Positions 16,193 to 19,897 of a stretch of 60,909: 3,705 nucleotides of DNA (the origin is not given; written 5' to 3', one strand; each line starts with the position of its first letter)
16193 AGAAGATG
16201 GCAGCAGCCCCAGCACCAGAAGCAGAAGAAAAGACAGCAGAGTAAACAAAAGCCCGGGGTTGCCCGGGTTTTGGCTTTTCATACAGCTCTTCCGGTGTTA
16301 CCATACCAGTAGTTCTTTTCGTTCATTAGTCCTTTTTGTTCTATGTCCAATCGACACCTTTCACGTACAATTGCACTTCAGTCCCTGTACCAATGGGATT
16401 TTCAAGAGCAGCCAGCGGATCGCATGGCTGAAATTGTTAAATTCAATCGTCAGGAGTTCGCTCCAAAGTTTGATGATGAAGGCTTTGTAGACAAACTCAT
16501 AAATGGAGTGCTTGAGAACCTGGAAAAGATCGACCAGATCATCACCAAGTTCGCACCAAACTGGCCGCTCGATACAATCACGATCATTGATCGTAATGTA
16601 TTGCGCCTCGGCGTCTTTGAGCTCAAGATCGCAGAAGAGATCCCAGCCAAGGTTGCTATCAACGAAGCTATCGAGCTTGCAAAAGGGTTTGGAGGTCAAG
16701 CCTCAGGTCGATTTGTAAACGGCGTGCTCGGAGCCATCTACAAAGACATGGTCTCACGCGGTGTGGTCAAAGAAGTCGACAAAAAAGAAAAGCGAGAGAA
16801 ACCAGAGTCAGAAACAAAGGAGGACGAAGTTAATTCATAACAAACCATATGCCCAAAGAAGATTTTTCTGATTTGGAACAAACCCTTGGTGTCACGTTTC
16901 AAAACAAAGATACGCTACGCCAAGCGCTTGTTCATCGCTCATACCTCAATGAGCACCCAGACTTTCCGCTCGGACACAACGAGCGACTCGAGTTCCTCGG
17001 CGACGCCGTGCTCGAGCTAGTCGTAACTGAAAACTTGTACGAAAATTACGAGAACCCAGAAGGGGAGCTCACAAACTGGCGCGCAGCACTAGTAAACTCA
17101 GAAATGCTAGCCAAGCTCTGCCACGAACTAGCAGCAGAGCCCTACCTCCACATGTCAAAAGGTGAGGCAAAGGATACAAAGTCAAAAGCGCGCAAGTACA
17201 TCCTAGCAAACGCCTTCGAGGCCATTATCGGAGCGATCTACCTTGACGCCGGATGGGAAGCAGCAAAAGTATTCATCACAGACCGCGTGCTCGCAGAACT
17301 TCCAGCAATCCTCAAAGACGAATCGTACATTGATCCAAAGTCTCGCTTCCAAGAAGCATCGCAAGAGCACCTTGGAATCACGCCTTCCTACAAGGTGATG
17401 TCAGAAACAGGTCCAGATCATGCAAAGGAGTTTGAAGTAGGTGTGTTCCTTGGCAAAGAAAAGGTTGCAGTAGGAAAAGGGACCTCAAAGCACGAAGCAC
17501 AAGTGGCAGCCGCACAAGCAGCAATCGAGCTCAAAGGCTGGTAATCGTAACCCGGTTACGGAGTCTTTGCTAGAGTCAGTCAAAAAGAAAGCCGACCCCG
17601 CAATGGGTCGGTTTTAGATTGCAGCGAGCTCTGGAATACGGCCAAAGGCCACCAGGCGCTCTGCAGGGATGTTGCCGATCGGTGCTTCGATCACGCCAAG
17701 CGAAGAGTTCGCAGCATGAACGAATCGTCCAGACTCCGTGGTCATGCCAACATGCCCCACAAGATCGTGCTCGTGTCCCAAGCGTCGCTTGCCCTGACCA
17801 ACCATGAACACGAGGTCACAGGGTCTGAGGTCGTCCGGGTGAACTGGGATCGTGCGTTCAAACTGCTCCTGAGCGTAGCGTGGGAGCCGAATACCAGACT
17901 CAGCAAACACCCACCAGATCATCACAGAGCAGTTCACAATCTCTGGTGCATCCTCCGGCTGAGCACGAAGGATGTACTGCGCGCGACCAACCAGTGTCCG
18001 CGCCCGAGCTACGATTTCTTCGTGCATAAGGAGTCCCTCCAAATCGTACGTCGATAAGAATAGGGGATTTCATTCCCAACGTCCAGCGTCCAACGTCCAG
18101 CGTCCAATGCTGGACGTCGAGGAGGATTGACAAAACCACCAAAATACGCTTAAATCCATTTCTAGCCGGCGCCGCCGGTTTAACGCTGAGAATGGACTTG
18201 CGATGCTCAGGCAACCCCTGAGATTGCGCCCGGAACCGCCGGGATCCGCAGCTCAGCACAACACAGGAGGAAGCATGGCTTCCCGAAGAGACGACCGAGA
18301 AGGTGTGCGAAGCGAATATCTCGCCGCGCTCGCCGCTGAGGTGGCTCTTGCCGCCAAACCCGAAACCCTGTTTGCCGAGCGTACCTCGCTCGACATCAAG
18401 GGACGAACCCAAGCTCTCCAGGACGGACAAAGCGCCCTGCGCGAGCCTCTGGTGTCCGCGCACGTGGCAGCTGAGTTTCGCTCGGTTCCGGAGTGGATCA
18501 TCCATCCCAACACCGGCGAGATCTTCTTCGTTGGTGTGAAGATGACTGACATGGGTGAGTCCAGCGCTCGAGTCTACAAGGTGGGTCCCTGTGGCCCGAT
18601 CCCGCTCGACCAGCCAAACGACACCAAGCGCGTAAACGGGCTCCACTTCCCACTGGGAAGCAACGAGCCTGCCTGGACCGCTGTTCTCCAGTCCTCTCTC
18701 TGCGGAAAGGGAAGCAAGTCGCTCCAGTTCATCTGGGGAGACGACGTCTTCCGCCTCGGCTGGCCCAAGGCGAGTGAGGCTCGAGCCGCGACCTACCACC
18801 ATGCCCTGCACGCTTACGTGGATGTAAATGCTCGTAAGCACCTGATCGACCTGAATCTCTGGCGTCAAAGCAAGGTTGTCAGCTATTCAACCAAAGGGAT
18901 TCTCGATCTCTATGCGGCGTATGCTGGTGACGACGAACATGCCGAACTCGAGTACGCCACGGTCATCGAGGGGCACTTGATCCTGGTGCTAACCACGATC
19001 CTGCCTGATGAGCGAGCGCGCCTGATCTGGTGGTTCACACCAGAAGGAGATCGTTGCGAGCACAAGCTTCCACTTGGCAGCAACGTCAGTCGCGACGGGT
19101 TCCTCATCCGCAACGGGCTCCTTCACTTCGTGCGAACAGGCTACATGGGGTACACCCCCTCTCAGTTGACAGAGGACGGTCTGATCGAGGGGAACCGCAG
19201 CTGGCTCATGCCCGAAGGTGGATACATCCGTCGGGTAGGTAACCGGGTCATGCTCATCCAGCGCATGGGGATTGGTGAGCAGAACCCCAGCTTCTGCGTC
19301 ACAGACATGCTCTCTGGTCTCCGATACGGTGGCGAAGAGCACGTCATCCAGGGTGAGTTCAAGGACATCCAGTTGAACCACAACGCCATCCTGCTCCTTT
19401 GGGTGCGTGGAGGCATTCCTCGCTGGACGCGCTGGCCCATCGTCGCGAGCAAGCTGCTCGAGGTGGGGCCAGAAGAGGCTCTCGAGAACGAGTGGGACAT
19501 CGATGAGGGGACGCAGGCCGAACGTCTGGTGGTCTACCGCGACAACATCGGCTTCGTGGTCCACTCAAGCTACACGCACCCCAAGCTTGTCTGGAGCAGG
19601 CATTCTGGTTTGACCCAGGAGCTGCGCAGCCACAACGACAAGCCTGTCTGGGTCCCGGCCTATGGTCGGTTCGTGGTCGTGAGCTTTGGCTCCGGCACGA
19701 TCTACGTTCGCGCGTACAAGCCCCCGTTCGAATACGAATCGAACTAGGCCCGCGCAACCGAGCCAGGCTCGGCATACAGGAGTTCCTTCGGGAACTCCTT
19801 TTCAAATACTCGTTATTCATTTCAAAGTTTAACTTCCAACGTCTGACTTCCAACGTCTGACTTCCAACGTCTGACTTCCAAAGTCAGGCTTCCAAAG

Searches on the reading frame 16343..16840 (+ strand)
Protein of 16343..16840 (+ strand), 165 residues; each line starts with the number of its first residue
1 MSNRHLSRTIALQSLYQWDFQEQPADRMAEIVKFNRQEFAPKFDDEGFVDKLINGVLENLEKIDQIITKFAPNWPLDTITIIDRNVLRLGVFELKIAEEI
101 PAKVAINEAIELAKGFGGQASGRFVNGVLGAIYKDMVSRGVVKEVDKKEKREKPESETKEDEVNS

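Call 15: search_protein_families(library=pfam, proteins=[window:16343-16840:+], max_evalue=0.001)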
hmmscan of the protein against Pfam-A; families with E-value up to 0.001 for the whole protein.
window:16343-16840:+ (165 aa): 1 family
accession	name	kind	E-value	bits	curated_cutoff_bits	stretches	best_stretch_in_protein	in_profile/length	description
PF01029.23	NusB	-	5.5e-36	124.3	23.1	1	7-134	3-133/133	NusB family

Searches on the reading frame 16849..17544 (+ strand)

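Call 15: search_protein_families(library=pfam, proteins=[window:16849-17544:+], max_evalue=0.001)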
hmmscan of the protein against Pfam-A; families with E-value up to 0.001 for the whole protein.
window:16849-17544:+ (231 aa): 4 families
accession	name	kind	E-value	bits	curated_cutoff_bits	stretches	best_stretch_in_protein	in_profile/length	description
PF14622.11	Ribonucleas_3_3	-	3.4e-37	127.9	35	1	19-150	1-127/128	Ribonuclease-III-like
PF00636.31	Ribonuclease_3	-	4.2e-26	92.1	27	1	45-135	1-102/102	Ribonuclease III domain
PF00035.32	dsrm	-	5.4e-14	53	23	1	163-227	1-64/66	Double-stranded RNA binding motif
PF22935.1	RM44_endonuclase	-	4.9e-06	27.1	27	1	13-130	13-139/139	Large ribosomal subunit protein mL44, endonuclease domain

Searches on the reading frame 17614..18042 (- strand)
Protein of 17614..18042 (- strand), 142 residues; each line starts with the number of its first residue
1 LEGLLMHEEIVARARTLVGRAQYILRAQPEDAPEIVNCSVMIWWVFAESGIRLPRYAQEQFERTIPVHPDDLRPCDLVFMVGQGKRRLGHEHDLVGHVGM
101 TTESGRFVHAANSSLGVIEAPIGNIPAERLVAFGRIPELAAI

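Call 9: search_protein_families(library=pfam, proteins=[window:17614-18042:-], max_evalue=0.01)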
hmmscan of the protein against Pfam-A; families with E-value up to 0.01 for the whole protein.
window:17614-18042:- (142 aa): 1 family
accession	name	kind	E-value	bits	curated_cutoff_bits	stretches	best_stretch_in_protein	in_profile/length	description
PF00877.26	NLPC_P60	-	1.5e-09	38.2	23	1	34-119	12-89/105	NlpC/P60 family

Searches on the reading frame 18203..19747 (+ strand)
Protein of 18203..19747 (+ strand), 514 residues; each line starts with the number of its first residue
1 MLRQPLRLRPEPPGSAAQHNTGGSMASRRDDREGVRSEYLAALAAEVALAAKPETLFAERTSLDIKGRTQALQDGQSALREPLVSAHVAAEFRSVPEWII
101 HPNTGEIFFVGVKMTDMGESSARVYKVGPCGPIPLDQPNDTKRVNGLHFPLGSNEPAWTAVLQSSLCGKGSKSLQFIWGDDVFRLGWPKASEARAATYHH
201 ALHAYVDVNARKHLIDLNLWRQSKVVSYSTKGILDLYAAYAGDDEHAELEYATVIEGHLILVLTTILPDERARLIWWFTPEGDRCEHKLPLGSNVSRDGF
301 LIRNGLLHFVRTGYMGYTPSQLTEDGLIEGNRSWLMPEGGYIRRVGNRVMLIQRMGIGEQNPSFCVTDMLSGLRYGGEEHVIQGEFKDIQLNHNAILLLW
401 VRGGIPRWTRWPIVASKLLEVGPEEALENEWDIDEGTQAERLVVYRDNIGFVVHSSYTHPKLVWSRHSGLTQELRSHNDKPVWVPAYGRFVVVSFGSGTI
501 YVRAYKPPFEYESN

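Call 9: search_protein_families(library=pfam, proteins=[window:18203-19747:+], max_evalue=0.01)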
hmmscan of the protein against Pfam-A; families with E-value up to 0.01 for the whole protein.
window:18203-19747:+ (514 aa): 0 families

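Call 51: search_protein_families(library=padloc, proteins=[window:18203-19747:+], max_evalue=0.01)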
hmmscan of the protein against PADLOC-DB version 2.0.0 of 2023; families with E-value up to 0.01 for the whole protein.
window:18203-19747:+ (514 aa): 0 families

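Call 52: search_protein_families(library=phrogs, proteins=[window:18203-19747:+], max_evalue=0.01)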
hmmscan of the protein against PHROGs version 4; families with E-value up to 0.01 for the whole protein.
window:18203-19747:+ (514 aa): 0 families

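Call 53: search_protein_families(library=ncbifam, proteins=[window:18203-19747:+], max_evalue=0.01)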
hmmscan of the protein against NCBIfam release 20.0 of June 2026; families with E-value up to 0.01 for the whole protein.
window:18203-19747:+ (514 aa): 0 families
